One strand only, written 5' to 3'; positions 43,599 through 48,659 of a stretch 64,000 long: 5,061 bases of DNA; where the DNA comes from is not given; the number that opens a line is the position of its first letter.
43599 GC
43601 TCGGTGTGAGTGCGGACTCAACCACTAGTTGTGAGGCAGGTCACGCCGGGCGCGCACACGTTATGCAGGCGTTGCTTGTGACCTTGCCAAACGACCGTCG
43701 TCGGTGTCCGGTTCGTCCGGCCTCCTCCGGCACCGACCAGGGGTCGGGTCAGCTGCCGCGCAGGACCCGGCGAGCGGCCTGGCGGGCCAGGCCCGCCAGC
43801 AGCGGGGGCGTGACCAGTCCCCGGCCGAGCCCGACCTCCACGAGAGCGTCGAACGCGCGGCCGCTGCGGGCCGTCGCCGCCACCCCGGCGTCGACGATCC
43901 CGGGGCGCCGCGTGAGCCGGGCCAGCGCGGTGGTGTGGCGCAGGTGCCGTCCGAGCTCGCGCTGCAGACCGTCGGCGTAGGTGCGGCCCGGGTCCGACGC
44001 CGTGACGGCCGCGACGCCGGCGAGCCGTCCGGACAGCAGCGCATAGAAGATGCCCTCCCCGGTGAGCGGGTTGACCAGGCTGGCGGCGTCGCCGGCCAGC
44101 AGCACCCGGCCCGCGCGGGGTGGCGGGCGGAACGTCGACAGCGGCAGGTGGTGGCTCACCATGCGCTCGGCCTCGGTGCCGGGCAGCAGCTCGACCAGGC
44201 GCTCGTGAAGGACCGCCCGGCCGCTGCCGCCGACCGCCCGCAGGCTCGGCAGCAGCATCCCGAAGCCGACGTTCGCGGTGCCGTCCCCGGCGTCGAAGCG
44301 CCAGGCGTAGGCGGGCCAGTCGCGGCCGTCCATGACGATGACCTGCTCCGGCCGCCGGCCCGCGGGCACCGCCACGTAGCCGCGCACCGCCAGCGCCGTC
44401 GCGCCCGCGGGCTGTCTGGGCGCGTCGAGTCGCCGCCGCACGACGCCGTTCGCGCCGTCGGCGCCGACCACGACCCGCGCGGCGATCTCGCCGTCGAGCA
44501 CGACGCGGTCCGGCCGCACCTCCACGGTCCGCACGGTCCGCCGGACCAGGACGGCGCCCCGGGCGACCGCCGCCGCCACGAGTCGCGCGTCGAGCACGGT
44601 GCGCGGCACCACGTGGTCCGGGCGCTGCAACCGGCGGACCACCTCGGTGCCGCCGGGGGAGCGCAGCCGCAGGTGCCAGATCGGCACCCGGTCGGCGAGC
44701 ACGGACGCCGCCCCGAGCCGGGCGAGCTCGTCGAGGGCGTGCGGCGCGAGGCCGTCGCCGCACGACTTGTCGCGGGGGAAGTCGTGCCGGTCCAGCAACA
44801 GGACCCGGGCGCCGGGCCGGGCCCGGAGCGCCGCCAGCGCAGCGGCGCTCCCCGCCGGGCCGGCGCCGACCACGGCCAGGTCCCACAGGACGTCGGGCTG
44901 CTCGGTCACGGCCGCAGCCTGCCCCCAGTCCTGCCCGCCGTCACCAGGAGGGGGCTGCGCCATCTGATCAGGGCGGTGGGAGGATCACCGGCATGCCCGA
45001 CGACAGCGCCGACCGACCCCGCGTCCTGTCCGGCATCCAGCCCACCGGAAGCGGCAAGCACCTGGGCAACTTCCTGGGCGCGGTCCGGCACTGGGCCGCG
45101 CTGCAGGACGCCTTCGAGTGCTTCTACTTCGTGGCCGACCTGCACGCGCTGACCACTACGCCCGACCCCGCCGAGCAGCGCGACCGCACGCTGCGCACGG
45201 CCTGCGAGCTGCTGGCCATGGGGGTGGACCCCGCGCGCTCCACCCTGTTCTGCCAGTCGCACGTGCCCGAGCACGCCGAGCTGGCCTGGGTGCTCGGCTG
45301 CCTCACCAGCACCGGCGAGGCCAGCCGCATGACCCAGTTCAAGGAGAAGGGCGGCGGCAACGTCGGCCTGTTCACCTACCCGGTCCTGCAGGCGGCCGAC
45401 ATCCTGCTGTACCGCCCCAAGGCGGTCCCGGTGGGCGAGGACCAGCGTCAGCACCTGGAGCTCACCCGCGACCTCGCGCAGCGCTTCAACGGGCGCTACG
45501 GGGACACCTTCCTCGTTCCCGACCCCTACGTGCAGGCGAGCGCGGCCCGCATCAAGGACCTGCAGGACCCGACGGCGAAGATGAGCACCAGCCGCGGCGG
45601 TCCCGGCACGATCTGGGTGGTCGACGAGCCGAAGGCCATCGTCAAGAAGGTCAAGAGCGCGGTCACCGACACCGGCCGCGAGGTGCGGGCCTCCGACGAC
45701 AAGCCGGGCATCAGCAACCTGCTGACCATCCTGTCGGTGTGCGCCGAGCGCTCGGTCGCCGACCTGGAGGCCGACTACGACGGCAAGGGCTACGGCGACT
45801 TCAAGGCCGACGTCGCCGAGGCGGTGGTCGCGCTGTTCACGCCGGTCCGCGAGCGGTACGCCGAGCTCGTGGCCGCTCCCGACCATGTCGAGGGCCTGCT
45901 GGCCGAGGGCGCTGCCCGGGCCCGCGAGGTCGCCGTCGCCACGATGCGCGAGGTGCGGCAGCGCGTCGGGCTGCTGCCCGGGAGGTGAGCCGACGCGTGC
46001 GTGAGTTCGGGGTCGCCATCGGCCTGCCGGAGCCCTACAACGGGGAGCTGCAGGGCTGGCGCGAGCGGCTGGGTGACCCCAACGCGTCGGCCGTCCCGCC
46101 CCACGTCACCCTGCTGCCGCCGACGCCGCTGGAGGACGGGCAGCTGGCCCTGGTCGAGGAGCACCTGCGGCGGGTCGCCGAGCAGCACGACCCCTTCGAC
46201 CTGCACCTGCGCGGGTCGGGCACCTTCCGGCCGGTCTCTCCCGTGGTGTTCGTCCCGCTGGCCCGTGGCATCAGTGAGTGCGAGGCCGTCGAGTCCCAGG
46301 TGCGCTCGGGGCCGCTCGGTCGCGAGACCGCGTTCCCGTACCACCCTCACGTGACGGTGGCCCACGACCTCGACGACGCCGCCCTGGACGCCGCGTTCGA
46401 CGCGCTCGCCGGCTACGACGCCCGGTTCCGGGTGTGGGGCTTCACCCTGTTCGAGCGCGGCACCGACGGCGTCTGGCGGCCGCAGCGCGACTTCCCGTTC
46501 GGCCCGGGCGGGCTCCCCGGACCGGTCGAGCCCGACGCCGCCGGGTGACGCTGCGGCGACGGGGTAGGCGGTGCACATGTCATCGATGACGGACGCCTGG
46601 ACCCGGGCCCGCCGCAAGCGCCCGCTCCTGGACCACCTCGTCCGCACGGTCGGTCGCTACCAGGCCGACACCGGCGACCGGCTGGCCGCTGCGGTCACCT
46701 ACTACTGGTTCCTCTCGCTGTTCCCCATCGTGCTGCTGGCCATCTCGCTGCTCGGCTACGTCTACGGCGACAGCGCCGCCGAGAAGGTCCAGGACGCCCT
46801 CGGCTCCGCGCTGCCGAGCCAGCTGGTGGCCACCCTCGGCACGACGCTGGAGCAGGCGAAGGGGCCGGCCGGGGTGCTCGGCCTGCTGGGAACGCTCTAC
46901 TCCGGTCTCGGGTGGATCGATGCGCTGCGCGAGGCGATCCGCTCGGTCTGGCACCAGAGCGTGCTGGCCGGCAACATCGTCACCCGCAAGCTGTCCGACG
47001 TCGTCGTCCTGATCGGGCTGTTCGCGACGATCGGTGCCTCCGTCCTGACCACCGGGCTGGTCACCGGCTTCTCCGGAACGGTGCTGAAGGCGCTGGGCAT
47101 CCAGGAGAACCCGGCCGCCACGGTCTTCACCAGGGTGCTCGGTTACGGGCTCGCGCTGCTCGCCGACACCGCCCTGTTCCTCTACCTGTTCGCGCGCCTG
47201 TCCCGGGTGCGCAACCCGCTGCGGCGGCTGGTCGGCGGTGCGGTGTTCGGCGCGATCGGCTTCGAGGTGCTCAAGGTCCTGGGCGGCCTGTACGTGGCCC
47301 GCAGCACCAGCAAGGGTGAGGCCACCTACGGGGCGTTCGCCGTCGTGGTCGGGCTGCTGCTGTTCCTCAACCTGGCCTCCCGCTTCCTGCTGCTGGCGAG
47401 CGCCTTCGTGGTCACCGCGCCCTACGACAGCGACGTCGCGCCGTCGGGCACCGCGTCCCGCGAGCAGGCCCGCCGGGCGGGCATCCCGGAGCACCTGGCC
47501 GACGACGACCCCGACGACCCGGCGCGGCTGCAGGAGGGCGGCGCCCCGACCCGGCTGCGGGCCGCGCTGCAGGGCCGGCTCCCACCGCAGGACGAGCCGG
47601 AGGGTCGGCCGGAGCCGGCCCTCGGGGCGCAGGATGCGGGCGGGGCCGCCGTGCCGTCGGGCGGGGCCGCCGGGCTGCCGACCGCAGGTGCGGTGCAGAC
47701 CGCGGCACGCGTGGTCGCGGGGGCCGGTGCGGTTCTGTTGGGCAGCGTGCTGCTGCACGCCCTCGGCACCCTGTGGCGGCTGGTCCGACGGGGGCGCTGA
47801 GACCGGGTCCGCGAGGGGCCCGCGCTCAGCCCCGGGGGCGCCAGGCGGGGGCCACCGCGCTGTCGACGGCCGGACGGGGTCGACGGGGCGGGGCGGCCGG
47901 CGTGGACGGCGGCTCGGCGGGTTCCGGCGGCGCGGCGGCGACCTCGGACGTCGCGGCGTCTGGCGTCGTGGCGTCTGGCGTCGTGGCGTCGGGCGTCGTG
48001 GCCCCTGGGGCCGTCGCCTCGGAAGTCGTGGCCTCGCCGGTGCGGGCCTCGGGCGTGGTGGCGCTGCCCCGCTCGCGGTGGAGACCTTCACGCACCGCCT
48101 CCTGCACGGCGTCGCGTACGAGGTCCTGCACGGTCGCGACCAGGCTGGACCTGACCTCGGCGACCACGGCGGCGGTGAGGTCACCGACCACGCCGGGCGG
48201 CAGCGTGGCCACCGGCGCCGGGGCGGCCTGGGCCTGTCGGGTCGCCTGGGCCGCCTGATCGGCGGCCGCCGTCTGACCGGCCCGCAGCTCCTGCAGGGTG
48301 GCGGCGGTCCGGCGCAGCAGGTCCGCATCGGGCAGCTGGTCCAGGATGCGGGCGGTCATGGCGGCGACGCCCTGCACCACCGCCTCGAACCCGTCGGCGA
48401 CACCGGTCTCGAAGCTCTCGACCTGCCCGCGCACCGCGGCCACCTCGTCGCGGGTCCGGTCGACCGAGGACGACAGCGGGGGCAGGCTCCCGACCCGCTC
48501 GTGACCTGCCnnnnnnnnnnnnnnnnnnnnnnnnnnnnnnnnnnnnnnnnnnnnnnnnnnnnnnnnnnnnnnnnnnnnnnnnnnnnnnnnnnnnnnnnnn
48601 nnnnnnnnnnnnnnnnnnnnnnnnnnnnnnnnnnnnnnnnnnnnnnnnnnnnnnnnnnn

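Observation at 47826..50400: Large protein built almost entirely of nested tandem repeats, family not recognised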

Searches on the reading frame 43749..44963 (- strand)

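Call 69: search_protein_families(library=pfam, proteins=[window:43749-44963:-], max_evalue=0.001)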
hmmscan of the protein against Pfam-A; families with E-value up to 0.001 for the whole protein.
window:43749-44963:- (404 aa): 4 families
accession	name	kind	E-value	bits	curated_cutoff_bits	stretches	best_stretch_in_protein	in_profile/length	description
PF01494.25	FAD_binding_3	-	1.2e-15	58.1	22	1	29-185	4-173/349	FAD binding domain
PF12831.13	FAD_oxidored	-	7e-06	26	27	1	28-62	1-33/416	FAD dependent oxidoreductase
PF13450.12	NAD_binding_8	-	4.1e-05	24.2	21.9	1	31-62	1-30/68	NAD(P)-binding Rossmann-like domain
PF05834.18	Lycopene_cycl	-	7.7e-05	22.4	23.4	1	28-214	1-178/380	Lycopene cyclase protein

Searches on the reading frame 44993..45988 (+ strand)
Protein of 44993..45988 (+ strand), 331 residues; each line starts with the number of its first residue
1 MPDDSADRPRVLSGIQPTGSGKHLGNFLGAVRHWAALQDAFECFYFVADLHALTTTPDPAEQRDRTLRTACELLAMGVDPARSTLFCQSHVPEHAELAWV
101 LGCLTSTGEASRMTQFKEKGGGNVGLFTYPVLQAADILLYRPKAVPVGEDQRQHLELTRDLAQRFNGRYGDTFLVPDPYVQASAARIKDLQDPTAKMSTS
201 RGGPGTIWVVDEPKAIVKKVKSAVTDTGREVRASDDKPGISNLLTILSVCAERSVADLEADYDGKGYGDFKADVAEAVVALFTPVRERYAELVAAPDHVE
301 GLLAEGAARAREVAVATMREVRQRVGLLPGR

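Call 14: find_encoding_contigs(protein=window:44993-45988:+, flank=3000, max_places=4)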
Protein window:44993-45988:+ (331 aa): no gene with exactly this product is on record in the collection.

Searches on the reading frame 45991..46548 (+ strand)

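Call 69: search_protein_families(library=pfam, proteins=[window:45991-46548:+], max_evalue=0.001)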
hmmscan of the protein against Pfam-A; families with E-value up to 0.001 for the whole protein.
window:45991-46548:+ (185 aa): 2 families
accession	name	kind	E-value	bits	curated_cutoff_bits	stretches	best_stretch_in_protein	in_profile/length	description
PF13563.12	2_5_RNA_ligase2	-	2.1e-30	106.2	27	1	14-159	3-151/152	2'-5' RNA ligase superfamily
PF02834.22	LigT_PEase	-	3.5e-13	50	23.3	1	10-81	1-79/87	LigT like Phosphoesterase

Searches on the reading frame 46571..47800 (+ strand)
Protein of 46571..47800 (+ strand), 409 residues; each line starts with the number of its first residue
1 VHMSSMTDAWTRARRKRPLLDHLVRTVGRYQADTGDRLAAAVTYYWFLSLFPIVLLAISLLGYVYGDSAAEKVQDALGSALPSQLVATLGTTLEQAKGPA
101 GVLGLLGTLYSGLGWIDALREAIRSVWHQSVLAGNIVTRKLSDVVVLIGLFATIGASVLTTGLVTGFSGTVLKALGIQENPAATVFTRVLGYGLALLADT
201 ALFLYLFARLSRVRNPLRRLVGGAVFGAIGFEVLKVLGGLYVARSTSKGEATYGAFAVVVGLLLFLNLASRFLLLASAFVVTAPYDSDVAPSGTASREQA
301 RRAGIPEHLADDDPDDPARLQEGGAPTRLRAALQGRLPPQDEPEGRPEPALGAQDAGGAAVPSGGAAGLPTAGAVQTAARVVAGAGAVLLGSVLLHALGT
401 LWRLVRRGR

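Call 69: search_protein_families(library=pfam, proteins=[window:46571-47800:+], max_evalue=0.001)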
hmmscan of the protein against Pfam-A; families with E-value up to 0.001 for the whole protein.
window:46571-47800:+ (409 aa): 1 family
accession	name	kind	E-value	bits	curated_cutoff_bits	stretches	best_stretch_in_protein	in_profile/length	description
PF03631.20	Virul_fac_BrkB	-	3.5e-44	151.8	33.7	1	33-284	3-256/259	Virulence factor BrkB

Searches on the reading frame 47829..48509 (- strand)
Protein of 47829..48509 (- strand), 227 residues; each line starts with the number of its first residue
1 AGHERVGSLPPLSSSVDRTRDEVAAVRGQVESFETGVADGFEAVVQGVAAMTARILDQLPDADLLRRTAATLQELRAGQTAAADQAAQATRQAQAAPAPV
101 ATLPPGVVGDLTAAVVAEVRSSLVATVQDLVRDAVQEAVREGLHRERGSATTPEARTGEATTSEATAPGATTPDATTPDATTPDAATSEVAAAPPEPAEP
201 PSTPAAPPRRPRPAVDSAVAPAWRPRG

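Call 69: search_protein_families(library=pfam, proteins=[window:47829-48509:-], max_evalue=0.001)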
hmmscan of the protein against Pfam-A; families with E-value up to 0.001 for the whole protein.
window:47829-48509:- (227 aa): 0 families

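Call 70: search_protein_families(library=phrogs, proteins=[window:47829-48509:-], max_evalue=0.001)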
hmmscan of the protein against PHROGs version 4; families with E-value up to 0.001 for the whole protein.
window:47829-48509:- (227 aa): 0 families

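Call 71: search_protein_families(library=padloc, proteins=[window:47829-48509:-], max_evalue=0.001)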
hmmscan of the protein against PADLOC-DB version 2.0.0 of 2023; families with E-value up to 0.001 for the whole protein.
window:47829-48509:- (227 aa): 0 families
